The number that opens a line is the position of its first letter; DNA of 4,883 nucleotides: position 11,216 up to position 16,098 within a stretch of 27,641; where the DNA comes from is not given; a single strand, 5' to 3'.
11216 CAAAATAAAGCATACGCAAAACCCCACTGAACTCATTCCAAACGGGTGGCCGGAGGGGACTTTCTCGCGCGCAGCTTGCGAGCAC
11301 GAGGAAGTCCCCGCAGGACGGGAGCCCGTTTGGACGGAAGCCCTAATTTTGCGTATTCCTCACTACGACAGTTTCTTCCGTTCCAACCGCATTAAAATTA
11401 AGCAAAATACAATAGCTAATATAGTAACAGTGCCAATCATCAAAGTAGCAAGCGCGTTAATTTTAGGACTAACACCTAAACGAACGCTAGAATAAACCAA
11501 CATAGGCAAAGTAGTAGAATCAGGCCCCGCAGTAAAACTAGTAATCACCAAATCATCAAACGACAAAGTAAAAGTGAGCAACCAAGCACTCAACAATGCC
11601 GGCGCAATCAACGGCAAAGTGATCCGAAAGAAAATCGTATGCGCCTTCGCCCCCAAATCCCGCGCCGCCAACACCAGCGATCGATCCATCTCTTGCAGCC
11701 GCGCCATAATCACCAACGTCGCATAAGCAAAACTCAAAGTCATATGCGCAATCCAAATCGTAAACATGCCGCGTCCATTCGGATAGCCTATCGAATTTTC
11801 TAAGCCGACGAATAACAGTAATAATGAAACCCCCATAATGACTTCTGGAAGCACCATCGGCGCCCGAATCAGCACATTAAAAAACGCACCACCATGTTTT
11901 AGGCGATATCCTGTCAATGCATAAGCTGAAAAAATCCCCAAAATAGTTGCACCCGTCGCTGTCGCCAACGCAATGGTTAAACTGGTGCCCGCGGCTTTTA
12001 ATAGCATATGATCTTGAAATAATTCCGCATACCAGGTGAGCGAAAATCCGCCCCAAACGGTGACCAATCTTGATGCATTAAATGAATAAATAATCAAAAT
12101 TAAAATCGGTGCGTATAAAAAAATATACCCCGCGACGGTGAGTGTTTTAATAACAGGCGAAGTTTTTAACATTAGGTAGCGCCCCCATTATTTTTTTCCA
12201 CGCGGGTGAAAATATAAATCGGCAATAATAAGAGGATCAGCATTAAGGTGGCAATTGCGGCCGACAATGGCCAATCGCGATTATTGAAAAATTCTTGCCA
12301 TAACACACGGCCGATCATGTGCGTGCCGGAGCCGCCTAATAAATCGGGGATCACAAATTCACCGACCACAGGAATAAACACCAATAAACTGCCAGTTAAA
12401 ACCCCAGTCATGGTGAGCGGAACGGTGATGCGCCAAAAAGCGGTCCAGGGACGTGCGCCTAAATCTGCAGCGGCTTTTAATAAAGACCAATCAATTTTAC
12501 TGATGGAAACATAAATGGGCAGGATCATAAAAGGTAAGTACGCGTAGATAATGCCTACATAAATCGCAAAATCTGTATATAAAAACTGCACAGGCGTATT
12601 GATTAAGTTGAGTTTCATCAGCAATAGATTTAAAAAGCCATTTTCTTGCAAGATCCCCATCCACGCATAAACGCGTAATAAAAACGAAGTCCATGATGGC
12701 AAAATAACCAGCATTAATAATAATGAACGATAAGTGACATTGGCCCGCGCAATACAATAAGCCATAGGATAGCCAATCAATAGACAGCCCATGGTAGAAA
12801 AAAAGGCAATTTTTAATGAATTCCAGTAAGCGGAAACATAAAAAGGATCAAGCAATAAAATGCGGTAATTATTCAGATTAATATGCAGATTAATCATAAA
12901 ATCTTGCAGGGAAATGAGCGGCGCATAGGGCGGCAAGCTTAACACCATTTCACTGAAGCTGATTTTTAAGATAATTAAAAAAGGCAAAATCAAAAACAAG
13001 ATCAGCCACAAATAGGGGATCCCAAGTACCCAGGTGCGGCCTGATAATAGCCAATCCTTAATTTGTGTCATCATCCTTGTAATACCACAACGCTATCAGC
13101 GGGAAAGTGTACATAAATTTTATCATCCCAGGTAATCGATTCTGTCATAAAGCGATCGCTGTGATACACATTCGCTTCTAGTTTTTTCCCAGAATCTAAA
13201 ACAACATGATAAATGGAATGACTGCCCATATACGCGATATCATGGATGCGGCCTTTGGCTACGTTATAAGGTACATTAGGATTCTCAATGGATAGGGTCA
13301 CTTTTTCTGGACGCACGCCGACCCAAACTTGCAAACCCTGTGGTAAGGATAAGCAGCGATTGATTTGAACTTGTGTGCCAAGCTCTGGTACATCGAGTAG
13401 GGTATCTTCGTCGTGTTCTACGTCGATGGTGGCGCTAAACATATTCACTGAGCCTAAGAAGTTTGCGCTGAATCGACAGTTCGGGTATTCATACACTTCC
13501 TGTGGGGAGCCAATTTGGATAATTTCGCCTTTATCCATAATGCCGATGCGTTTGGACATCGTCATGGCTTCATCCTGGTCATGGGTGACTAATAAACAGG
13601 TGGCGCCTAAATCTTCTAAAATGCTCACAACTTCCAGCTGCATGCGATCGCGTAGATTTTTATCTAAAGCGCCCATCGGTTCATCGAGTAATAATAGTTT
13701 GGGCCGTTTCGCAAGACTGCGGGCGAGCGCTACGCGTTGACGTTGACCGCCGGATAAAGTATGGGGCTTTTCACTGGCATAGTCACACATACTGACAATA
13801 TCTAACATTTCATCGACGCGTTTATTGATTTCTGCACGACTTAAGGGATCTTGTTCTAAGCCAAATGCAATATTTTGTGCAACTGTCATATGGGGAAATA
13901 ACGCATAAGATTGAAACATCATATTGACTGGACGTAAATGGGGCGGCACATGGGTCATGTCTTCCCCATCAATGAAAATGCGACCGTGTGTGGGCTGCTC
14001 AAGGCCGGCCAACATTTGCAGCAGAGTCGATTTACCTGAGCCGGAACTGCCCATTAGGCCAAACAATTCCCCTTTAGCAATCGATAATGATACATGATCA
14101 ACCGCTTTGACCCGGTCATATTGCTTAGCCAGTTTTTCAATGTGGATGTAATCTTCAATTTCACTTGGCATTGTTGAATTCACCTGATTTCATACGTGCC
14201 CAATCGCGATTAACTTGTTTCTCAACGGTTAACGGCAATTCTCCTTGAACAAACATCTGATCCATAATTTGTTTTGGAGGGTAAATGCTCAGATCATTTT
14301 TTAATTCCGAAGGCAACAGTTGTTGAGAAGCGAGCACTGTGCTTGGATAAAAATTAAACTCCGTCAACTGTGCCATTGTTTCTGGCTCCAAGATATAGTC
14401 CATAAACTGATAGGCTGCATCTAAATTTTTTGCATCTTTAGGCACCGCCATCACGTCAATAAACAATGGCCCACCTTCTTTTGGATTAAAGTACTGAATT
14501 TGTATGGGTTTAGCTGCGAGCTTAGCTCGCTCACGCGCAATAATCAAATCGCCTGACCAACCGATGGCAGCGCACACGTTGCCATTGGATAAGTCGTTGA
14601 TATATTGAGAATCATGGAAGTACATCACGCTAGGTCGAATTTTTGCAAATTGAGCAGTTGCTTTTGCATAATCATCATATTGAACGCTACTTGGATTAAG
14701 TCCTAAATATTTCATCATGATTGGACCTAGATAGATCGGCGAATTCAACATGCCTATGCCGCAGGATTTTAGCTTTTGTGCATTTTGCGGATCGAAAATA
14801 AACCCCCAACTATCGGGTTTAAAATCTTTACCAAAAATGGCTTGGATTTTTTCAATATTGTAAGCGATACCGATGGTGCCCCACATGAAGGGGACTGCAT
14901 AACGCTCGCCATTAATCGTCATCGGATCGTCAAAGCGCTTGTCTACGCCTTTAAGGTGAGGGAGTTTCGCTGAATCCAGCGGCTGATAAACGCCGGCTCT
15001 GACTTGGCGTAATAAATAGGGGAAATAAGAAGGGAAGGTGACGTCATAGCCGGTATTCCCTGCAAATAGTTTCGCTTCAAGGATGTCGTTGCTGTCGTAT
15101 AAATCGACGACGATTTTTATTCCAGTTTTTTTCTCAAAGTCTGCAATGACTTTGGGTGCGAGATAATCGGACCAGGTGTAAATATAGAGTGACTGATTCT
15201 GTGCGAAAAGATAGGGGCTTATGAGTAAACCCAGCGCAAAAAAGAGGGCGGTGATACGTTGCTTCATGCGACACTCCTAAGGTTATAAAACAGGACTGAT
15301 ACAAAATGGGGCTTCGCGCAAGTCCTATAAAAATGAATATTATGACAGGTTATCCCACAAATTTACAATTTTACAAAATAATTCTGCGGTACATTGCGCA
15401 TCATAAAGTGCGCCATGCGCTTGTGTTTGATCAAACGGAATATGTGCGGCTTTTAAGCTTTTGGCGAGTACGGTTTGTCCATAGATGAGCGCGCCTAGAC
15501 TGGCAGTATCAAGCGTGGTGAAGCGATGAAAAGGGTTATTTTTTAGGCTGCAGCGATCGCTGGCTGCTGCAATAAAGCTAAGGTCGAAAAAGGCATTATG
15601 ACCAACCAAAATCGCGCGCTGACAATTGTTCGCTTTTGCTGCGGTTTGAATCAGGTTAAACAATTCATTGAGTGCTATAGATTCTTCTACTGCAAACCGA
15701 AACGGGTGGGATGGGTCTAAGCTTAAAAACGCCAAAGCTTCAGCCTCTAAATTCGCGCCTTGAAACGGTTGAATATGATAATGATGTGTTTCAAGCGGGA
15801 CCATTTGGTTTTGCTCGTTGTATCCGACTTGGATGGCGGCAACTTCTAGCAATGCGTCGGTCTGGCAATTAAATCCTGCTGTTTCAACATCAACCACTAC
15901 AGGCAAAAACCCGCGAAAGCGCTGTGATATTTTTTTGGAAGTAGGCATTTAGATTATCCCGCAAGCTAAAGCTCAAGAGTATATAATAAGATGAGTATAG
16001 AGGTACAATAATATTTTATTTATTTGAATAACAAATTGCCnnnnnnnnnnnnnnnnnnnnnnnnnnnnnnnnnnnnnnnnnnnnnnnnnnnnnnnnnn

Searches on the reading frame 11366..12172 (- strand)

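Call 70: search_protein_families(library=pfam, proteins=[window:11366-12172:-], max_evalue=0.001)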
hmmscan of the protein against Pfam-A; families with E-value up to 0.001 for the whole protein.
window:11366-12172:- (269 aa): 1 family
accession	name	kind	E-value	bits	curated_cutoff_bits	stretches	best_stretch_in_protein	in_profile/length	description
PF00528.27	BPD_transp_1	-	3.1e-14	53.6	26.4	1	76-263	2-177/184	Binding-protein-dependent transport system inner membrane component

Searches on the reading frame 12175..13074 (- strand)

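Call 70: search_protein_families(library=pfam, proteins=[window:12175-13074:-], max_evalue=0.001)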
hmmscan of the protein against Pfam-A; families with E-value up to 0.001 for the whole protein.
window:12175-13074:- (300 aa): 1 family
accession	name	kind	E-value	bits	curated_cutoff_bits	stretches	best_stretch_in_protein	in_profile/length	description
PF00528.27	BPD_transp_1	-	5.6e-14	52.7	26.4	1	100-291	4-176/184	Binding-protein-dependent transport system inner membrane component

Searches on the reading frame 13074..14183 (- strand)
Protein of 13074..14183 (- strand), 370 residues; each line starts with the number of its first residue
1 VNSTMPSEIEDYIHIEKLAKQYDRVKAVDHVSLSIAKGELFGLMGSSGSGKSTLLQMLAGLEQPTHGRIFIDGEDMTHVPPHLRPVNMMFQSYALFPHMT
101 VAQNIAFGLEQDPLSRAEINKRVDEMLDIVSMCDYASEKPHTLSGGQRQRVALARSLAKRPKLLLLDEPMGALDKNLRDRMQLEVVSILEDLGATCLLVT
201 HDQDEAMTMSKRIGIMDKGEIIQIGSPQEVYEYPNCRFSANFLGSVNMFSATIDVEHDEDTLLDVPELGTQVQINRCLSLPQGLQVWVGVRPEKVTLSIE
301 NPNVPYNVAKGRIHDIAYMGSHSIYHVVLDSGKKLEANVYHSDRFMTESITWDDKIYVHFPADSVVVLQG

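Call 70: search_protein_families(library=pfam, proteins=[window:13074-14183:-], max_evalue=0.001)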
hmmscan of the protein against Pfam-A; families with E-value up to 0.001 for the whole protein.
window:13074-14183:- (370 aa): 4 families
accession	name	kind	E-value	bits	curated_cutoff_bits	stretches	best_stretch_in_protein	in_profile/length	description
PF00005.33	ABC_tran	-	1e-37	130.2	25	1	29-170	2-136/137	ABC transporter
PF08402.16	TOBE_2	-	7e-17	61.8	21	1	288-368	1-76/76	TOBE domain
PF02463.25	SMC_N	-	0.00022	21.2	40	0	111-217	105-213/220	RecF/RecN/SMC N terminal domain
PF13304.12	AAA_21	-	0.00035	21.2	27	0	41-63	2-31/304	AAA domain, putative AbiEii toxin, Type IV TA system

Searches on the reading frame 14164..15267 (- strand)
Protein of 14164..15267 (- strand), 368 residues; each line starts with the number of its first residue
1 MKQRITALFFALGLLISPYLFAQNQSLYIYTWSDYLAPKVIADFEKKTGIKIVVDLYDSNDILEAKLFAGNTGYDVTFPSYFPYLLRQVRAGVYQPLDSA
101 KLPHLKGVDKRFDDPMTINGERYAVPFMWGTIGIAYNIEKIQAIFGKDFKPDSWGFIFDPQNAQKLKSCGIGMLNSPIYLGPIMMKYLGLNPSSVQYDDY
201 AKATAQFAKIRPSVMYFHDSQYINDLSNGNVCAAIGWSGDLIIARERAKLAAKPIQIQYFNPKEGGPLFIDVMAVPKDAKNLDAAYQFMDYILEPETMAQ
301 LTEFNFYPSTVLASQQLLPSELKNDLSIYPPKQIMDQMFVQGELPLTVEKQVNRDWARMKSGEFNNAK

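Call 70: search_protein_families(library=pfam, proteins=[window:14164-15267:-], max_evalue=0.001)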
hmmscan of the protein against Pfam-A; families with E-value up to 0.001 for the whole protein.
window:14164-15267:- (368 aa): 4 families
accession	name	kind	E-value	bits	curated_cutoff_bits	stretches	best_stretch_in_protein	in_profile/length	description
PF13416.11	SBP_bac_8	-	3.3e-29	103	27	1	39-319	1-268/279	Bacterial extracellular solute-binding protein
PF13343.11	SBP_bac_6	-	3.9e-21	76.1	24.6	1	85-325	21-232/245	Bacterial extracellular solute-binding protein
PF01547.30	SBP_bac_1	-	1.4e-17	65.1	26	1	38-298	11-306/307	Bacterial extracellular solute-binding protein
PF13531.11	SBP_bac_11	-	2.1e-07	31.4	25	1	200-302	119-222/227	Bacterial extracellular solute-binding protein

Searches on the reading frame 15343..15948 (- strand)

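Call 70: search_protein_families(library=pfam, proteins=[window:15343-15948:-], max_evalue=0.001)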
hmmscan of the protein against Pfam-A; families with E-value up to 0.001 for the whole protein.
window:15343-15948:- (202 aa): 2 families
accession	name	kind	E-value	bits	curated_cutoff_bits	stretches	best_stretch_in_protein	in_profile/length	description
PF00929.31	RNase_T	-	9.1e-20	72.3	24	1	17-191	1-164/164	Exonuclease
PF16473.11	Rv2179c-like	-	1e-06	29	27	1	18-192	4-174/177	3'-5' exoribonuclease Rv2179c-like domain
